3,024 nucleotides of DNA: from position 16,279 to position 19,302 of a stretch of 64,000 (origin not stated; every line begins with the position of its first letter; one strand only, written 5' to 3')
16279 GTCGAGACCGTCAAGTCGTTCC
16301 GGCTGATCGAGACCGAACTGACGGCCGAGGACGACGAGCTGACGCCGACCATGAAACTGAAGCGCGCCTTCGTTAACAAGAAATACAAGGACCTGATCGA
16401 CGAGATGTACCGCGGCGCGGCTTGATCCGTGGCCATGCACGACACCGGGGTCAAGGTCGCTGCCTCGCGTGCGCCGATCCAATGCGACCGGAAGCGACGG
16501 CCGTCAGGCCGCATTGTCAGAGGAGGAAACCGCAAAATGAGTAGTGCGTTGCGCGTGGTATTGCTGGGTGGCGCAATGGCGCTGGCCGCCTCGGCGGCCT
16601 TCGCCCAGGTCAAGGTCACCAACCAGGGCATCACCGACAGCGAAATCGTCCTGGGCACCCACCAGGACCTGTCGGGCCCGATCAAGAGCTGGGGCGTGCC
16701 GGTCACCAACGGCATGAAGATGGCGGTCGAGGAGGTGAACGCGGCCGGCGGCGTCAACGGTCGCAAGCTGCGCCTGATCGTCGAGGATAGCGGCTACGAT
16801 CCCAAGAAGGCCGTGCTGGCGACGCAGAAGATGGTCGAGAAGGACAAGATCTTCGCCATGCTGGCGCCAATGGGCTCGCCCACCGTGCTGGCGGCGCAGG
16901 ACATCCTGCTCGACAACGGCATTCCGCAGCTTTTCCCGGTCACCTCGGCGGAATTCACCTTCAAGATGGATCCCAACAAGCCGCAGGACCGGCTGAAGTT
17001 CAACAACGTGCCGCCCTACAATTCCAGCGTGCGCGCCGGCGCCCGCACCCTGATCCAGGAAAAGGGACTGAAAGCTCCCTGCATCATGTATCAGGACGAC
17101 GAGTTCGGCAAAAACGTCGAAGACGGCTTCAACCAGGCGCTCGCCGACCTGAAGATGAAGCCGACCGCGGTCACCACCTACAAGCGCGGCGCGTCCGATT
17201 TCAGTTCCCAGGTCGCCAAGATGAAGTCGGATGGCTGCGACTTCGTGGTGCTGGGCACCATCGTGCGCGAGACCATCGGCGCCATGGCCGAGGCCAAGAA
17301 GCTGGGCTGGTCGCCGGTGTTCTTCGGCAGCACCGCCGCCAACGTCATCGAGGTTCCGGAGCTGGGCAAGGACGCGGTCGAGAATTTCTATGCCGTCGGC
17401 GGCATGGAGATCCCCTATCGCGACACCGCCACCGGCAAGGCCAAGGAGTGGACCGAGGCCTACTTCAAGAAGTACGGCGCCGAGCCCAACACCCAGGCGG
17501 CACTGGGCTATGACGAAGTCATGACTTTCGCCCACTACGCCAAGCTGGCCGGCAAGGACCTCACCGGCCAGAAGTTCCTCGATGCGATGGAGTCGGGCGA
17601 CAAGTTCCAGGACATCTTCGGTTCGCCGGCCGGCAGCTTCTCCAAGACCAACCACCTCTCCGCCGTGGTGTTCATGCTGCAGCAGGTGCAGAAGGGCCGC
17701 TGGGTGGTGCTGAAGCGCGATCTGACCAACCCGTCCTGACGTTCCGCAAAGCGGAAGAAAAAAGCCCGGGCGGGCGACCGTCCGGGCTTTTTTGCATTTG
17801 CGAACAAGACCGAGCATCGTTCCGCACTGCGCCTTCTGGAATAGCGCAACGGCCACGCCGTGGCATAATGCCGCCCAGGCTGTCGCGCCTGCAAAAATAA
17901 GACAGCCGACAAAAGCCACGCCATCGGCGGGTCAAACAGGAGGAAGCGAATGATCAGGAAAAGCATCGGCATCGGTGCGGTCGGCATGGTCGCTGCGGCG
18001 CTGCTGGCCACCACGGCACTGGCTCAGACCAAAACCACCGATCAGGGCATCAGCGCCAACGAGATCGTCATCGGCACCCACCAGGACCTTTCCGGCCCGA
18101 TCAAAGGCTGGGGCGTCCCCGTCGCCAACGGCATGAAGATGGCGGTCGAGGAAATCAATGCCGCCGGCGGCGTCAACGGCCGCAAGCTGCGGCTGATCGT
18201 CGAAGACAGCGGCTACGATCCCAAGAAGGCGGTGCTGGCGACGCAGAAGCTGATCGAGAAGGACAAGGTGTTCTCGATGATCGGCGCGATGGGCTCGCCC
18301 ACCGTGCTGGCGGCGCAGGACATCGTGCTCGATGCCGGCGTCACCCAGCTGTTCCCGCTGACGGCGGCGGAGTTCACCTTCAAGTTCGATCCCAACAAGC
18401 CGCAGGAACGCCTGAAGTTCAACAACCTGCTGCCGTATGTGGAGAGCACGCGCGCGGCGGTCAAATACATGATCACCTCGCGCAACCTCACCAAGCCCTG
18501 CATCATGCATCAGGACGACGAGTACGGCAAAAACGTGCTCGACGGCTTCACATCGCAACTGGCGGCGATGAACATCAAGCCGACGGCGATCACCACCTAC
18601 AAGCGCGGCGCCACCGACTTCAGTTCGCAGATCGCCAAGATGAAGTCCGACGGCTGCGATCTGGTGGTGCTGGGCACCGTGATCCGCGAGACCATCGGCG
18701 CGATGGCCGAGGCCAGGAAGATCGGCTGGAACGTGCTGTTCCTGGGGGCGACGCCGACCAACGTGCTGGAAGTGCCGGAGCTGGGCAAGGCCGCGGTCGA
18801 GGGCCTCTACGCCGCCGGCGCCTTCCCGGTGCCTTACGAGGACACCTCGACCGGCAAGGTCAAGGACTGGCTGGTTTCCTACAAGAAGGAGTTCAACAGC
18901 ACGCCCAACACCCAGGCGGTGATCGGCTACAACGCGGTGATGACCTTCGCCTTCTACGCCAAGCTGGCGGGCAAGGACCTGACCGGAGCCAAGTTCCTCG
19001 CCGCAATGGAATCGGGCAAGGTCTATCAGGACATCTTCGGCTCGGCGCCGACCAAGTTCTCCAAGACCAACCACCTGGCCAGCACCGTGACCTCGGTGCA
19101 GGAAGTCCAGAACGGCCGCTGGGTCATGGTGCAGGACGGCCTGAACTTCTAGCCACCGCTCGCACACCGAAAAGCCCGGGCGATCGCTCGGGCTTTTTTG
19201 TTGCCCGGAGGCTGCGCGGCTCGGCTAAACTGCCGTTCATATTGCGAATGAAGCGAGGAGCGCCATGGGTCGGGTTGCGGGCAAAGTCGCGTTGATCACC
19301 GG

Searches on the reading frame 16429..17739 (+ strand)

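Call 67: search_protein_families(library=pfam, proteins=[window:16429-17739:+], max_evalue=0.00001)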
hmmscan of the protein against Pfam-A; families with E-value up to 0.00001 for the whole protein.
window:16429-17739:+ (436 aa): 3 families
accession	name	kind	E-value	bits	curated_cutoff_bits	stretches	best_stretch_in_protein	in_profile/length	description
PF13458.12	Peripla_BP_6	-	2.1e-66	225.4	31.7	1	73-423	2-342/343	Periplasmic binding protein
PF01094.35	ANF_receptor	-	7.3e-19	68.5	25.4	1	94-376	4-295/353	Receptor family ligand binding region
PF13433.12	Peripla_BP_5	-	4.5e-10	39.6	27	1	81-145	9-73/363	Periplasmic binding protein domain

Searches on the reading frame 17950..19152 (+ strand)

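Call 67: search_protein_families(library=pfam, proteins=[window:17950-19152:+], max_evalue=0.00001)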
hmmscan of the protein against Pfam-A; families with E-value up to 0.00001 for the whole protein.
window:17950-19152:+ (400 aa): 3 families
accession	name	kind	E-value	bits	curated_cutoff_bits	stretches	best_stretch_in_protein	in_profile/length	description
PF13458.12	Peripla_BP_6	-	4.8e-61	207.8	31.7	1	38-389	1-342/343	Periplasmic binding protein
PF13433.12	Peripla_BP_5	-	2.4e-14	53.7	27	1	45-116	7-78/363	Periplasmic binding protein domain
PF01094.35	ANF_receptor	-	3.5e-13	49.8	25.4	1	59-241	3-183/353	Receptor family ligand binding region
